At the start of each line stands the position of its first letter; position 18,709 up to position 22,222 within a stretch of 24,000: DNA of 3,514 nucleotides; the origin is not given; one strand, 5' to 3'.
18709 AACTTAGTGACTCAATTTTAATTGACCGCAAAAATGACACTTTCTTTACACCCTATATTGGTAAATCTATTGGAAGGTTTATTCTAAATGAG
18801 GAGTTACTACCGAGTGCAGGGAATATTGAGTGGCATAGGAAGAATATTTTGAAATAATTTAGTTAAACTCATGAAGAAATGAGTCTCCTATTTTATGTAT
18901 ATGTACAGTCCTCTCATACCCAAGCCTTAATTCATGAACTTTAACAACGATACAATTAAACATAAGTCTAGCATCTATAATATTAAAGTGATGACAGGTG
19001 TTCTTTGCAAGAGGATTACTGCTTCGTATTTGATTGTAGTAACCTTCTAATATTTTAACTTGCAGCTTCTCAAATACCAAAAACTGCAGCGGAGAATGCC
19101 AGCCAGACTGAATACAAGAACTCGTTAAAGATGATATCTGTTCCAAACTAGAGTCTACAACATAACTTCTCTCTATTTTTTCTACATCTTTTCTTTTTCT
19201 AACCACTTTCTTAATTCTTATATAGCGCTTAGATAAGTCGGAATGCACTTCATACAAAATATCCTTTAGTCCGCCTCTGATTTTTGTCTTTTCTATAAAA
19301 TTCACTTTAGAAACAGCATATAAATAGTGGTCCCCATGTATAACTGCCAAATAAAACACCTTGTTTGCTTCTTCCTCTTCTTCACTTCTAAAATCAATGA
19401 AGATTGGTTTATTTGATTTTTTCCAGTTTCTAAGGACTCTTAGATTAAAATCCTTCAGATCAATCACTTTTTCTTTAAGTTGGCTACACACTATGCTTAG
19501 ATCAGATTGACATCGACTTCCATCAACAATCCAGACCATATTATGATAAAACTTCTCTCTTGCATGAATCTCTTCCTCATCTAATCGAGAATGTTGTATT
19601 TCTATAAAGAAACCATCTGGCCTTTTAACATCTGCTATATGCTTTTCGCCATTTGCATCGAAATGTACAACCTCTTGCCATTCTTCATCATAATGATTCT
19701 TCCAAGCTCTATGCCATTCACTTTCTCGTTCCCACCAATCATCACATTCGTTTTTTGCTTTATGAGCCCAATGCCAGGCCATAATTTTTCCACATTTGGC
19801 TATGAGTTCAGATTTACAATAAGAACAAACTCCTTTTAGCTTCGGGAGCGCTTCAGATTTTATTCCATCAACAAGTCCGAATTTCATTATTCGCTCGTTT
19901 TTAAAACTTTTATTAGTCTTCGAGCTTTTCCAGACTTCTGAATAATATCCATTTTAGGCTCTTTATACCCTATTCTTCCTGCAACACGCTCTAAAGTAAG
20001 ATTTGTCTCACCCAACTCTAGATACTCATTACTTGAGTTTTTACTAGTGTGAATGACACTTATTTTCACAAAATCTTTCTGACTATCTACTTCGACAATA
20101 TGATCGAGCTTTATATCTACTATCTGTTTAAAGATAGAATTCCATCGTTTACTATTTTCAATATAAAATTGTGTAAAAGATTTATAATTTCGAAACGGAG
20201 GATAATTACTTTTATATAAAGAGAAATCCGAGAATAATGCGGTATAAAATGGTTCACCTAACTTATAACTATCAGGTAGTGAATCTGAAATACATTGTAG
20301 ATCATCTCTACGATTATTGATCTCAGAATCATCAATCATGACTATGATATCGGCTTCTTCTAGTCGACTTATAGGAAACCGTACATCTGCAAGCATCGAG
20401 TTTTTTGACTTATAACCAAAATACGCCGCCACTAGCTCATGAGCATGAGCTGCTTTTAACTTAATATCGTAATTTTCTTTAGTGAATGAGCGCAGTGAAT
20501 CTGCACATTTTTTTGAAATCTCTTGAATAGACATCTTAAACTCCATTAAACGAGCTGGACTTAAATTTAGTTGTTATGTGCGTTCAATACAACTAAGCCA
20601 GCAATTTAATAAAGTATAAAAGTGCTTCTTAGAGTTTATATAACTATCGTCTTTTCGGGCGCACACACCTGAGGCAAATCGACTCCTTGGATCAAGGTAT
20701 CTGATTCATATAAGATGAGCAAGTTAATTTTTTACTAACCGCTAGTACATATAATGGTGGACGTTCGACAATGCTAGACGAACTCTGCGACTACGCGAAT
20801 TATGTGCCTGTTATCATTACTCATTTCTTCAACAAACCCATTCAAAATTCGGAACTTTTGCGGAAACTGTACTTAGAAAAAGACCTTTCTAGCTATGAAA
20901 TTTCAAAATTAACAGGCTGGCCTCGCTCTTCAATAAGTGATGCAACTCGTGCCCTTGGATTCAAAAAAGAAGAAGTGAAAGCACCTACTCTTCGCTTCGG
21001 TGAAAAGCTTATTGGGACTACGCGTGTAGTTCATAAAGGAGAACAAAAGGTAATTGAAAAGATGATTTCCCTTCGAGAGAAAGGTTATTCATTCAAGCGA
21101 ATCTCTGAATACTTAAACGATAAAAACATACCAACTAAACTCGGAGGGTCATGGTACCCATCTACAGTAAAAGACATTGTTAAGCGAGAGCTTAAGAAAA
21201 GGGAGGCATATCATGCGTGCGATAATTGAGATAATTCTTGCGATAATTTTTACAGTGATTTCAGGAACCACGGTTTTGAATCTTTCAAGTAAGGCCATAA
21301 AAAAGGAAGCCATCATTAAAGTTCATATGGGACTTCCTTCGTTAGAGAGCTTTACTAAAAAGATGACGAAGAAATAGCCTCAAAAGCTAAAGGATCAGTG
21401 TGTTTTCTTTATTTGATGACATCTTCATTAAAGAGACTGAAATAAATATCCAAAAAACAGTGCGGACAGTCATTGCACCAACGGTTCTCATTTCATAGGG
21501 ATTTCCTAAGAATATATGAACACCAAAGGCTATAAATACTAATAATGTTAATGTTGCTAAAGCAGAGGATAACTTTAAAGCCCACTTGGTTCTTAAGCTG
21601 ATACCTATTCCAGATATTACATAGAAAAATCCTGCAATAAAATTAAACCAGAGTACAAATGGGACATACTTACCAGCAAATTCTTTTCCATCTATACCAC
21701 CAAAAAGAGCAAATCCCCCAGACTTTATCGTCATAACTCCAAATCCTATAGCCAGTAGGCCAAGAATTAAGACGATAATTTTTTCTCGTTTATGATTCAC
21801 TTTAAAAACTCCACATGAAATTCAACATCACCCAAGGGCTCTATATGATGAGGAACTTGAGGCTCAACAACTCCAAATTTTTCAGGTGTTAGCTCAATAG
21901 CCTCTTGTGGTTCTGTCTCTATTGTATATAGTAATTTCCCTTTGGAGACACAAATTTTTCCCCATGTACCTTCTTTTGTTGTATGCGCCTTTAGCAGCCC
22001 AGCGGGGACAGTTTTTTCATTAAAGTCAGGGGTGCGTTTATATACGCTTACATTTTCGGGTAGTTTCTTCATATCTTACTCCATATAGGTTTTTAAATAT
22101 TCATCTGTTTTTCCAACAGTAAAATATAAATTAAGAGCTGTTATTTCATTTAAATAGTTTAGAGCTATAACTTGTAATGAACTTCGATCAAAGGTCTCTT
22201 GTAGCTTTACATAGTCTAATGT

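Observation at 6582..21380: About 15 kb nuclease-dense accessory block with defence-island architecture but no complete canonical system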

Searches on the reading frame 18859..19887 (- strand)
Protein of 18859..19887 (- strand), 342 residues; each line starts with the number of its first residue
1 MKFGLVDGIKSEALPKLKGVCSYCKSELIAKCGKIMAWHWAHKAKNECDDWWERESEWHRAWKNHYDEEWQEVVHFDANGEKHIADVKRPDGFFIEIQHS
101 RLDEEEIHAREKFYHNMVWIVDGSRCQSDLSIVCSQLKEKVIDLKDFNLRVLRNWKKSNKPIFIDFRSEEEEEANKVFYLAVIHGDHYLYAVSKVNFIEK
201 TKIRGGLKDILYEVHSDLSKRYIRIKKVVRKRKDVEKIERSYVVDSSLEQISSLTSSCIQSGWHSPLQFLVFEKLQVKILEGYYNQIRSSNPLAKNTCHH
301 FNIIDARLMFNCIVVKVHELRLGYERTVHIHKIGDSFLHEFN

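Call 6: search_protein_families(library=pfam, max_evalue=0.01, proteins=[window:18859-19887:-])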
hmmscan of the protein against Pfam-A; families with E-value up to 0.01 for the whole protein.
window:18859-19887:- (342 aa): 2 families
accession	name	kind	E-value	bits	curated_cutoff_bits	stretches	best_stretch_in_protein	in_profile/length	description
PF25164.1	CoiA_N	-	4.2e-09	36.2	26.3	1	20-49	19-48/50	Competence protein CoiA, N-terminal domain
PF06054.18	CoiA_nuc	-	0.0053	17.4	20.3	1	93-162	47-112/158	Competence protein CoiA, nuclease-like domain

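Call 8: search_protein_families(library=padloc, max_evalue=0.01, proteins=[window:18859-19887:-])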
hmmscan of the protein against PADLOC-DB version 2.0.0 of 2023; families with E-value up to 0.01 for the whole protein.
window:18859-19887:- (342 aa): 0 families

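Call 31: search_protein_families(library=phrogs, max_evalue=0.001, proteins=[window:18859-19887:-])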
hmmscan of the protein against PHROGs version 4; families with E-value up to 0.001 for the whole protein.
window:18859-19887:- (342 aa): 0 families

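Call 38: search_protein_families(library=ncbifam, max_evalue=0.01, proteins=[window:18859-19887:-])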
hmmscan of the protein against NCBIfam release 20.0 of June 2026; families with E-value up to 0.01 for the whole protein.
window:18859-19887:- (342 aa): 0 families

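Call 58: search_solved_structures(query=window:18859-19887:-, max_evalue=1, show_alignments=1)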
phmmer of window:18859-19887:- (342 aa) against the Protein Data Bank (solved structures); distinct sequences matched with E-value up to 1: 0.

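Call 82: search_dna_similar(query=window:18859-19887:-, collection=plasmids, mode=protein, max_evalue=0.001, max_rows=10)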
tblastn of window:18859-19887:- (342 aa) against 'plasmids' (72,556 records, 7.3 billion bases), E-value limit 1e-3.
Records with a match: 50; places in all: 51; records where one place covers at least 80% of the query: 0.
Best place of each record, by identity: <60% 50.
By first word of the organism name: Rhizobium 9; Pseudomonas 4; Streptomyces 4; Mesorhizobium 3; Cronobacter 3; Roseovarius 2; Sinorhizobium 2; Agrobacterium 2; Cupriavidus 2; Rhodobacter 2; and 17 more.
By predicted mobility (MOB-suite, as given by PLSDB): non-mobilizable 22; conjugative 17; mobilizable 11.
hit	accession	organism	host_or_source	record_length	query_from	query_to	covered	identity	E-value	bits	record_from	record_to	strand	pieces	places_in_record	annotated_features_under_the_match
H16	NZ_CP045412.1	Roseovarius sp. THAF8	pure culture,Surface of a polyethylene ...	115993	1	212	62%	39.6%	9e-41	159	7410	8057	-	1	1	competence protein CoiA family protein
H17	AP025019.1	Calothrix sp. PCC 7716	-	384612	1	167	49%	48.2%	4e-40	157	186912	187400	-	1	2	hypothetical protein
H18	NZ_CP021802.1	Sinorhizobium meliloti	Medicago sativa,Single Cell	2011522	1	208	61%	37.7%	2e-42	164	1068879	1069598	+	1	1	none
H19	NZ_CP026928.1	Agrobacterium tumefaciens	Medicago sativa,from a crown gall tumor ...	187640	1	199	58%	39.3%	4e-41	160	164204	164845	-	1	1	competence protein CoiA family protein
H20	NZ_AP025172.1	Cupriavidus sp. P-10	-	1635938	1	198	58%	39.4%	5e-45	171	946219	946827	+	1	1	none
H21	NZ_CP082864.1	Cupriavidus pauculus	-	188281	1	166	49%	46.9%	4e-42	163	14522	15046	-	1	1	competence protein CoiA family protein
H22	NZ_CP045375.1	Sulfitobacter sp. THAF37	pure culture,Surface of a polyethylene ...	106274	1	197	58%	38.8%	1e-40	159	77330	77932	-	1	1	competence protein CoiA family protein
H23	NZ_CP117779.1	Burkholderia sp. FERM BP-3421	soil sample,soil sample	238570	1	166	49%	46.0%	3e-42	164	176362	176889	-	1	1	competence protein CoiA family protein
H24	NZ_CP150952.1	Yoonia sp. BS5-3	cell culture,Marine algae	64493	1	197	58%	38.4%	5e-40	157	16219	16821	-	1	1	competence protein CoiA family protein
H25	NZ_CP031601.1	Roseovarius indicus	pure culture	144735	1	197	58%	38.4%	3e-39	155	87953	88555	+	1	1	competence protein CoiA family protein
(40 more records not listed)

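Call 84: get_annotated_region(hit=H16, flank=5000)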
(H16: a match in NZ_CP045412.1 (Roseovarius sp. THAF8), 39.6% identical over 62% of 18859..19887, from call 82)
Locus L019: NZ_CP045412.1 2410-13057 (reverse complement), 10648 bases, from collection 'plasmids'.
description: Roseovarius sp. THAF8 plasmid pTHAF8_b, complete sequence
organism: Roseovarius sp. THAF8 (NCBI taxid 2587846)
taxonomy: Bacteria; Pseudomonadota; Alphaproteobacteria; Rhodobacterales; Roseobacteraceae; Roseovarius; Roseovarius sp. THAF8
host: -; source: pure culture,Surface of a polyethylene microplastic particle present in tank 6 of a marine aquarium ...; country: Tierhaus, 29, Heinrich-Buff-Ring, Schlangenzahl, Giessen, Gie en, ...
typing (MOB-suite, as given by PLSDB): non-mobilizable; replicon rep_cluster_599
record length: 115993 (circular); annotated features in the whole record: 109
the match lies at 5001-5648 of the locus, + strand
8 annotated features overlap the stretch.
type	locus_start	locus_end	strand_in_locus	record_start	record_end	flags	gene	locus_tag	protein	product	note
CDS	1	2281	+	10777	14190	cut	-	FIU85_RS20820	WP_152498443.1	ATP-dependent helicase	-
CDS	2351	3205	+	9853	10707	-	-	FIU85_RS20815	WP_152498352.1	multiubiquitin domain-containing protein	-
CDS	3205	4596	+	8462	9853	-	-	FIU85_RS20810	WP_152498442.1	ThiF family adenylyltransferase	-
CDS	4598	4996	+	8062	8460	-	-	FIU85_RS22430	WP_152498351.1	DUF6527 family protein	-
CDS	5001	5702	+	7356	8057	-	-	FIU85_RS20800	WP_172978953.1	competence protein CoiA family protein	-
CDS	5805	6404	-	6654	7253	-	-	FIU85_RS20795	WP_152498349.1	SMC-Scp complex subunit ScpB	-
CDS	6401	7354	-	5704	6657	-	-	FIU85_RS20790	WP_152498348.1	DUF1403 family protein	-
CDS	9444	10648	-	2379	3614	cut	repC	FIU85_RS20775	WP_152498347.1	plasmid replication protein RepC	-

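Call 85: get_annotated_region(hit=H21, flank=5000)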
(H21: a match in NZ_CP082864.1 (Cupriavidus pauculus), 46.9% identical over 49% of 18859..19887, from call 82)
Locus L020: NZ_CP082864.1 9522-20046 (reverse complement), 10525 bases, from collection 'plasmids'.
description: Cupriavidus pauculus strain FDAARGOS_1472 plasmid unnamed1, complete sequence
organism: Cupriavidus pauculus (NCBI taxid 82633)
taxonomy: Bacteria; Pseudomonadota; Betaproteobacteria; Burkholderiales; Burkholderiaceae; Cupriavidus; Cupriavidus pauculus
host: -; source: -; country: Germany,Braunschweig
typing (MOB-suite, as given by PLSDB): mobilizable; relaxase MOBP
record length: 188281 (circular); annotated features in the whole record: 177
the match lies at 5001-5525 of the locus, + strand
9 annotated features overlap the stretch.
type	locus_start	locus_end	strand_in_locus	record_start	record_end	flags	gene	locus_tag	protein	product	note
CDS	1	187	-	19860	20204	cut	tnpC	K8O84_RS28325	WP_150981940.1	Tn3 family transposase post-transcriptional regulator TnpC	-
CDS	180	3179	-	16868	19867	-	-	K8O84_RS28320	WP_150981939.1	Tn3 family transposase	-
CDS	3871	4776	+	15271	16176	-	-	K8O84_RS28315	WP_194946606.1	site-specific integrase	GO:0015074 - DNA integration [Evidence IEA]; GO:0006310 - DNA recombination [Evidence IEA]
CDS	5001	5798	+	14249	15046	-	-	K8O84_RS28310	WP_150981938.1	competence protein CoiA family protein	-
CDS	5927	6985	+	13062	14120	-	-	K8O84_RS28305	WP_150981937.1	hypothetical protein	-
CDS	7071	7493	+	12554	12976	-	-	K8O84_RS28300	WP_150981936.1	HU family DNA-binding protein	GO:0030261 - chromosome condensation [Evidence IEA]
CDS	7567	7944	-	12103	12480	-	-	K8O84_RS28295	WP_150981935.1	hypothetical protein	-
CDS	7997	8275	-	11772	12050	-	-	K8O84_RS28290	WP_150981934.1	hypothetical protein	-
CDS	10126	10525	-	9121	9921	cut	-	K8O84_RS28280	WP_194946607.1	hypothetical protein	-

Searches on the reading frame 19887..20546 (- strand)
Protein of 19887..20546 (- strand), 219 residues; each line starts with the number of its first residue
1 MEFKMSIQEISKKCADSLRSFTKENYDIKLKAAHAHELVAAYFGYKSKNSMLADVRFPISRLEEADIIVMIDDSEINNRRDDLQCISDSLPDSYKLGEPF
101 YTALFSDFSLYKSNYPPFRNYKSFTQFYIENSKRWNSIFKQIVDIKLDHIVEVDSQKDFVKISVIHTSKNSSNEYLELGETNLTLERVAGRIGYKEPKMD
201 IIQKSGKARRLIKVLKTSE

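Call 6: search_protein_families(library=pfam, max_evalue=0.01, proteins=[window:19887-20546:-])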
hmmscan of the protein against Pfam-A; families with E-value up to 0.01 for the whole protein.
window:19887-20546:- (219 aa): 0 families

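Call 8: search_protein_families(library=padloc, max_evalue=0.01, proteins=[window:19887-20546:-])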
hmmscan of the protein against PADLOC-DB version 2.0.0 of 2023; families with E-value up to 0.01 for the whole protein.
window:19887-20546:- (219 aa): 0 families

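Call 31: search_protein_families(library=phrogs, max_evalue=0.001, proteins=[window:19887-20546:-])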
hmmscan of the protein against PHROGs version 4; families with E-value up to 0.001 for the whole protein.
window:19887-20546:- (219 aa): 0 families

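Call 38: search_protein_families(library=ncbifam, max_evalue=0.01, proteins=[window:19887-20546:-])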
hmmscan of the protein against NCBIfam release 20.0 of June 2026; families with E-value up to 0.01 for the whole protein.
window:19887-20546:- (219 aa): 0 families

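Call 87: search_protein_families(library=pfam, max_evalue=1, proteins=[window:19890-20546:-])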
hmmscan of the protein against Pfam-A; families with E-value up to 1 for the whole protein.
window:19890-20546:- (219 aa): 1 family
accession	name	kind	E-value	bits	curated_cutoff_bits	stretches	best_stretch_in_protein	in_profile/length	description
PF20066.5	Glyoxalase_8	-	0.15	12.5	23.7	1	9-55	9-54/143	Glyoxalase superfamily protein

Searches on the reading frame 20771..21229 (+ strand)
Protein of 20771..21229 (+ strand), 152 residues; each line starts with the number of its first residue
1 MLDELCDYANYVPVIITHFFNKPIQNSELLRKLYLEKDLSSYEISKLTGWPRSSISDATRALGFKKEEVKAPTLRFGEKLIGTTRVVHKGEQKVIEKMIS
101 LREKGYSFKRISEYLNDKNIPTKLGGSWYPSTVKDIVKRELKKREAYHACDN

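Call 6: search_protein_families(library=pfam, max_evalue=0.01, proteins=[window:20771-21229:+])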
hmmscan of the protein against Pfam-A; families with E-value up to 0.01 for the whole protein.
window:20771-21229:+ (152 aa): 2 families
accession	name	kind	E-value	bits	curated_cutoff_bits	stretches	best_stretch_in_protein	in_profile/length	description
PF07508.19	Recombinase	-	1.3e-09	38.6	21.1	1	91-140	3-52/102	Recombinase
PF01381.28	HTH_3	-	0.0058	17.1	23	0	30-57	1-28/55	Helix-turn-helix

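Call 8: search_protein_families(library=padloc, max_evalue=0.01, proteins=[window:20771-21229:+])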
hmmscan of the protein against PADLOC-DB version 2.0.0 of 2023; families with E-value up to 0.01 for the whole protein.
window:20771-21229:+ (152 aa): 0 families

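Call 31: search_protein_families(library=phrogs, max_evalue=0.001, proteins=[window:20771-21229:+])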
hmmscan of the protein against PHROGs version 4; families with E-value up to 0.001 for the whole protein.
window:20771-21229:+ (152 aa): 2 families
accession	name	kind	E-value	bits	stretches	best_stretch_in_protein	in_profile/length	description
phrog_95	-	integration and excision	2e-12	47.5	1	59-140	243-311/651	integrase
phrog_125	-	DNA, RNA and nucleotide metabolism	0.00015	22.4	0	88-146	163-209/254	DNA invertase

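Call 38: search_protein_families(library=ncbifam, max_evalue=0.01, proteins=[window:20771-21229:+])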
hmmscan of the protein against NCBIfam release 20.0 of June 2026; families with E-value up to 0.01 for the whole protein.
window:20771-21229:+ (152 aa): 0 families

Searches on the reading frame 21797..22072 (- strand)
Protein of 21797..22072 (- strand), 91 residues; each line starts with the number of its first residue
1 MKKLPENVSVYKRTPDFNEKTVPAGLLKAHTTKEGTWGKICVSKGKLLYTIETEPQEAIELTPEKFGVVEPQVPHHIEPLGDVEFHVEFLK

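Call 6: search_protein_families(library=pfam, max_evalue=0.01, proteins=[window:21797-22072:-])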
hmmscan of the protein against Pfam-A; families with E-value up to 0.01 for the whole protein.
window:21797-22072:- (91 aa): 1 family
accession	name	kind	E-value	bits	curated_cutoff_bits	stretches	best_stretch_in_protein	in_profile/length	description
PF09313.17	DUF1971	-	4.1e-26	91.2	23.1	1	12-87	1-80/80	Domain of unknown function (DUF1971)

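Call 8: search_protein_families(library=padloc, max_evalue=0.01, proteins=[window:21797-22072:-])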
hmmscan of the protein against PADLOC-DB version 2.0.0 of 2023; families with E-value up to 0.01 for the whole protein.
window:21797-22072:- (91 aa): 0 families

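Call 14: find_encoding_contigs(protein=window:21797-22072:-, flank=10000, max_places=10)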
Protein window:21797-22072:- (91 aa): no gene with exactly this product is on record in the collection.

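Call 38: search_protein_families(library=ncbifam, max_evalue=0.01, proteins=[window:21797-22072:-])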
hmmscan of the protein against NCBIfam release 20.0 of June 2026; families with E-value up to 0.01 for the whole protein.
window:21797-22072:- (91 aa): 1 family
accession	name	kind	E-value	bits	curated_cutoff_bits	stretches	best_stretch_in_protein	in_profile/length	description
NF008992.0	PRK12335.1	equivalog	5.5e-13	48.7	303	1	7-89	6-93/289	SAM-dependent methyltransferase TehB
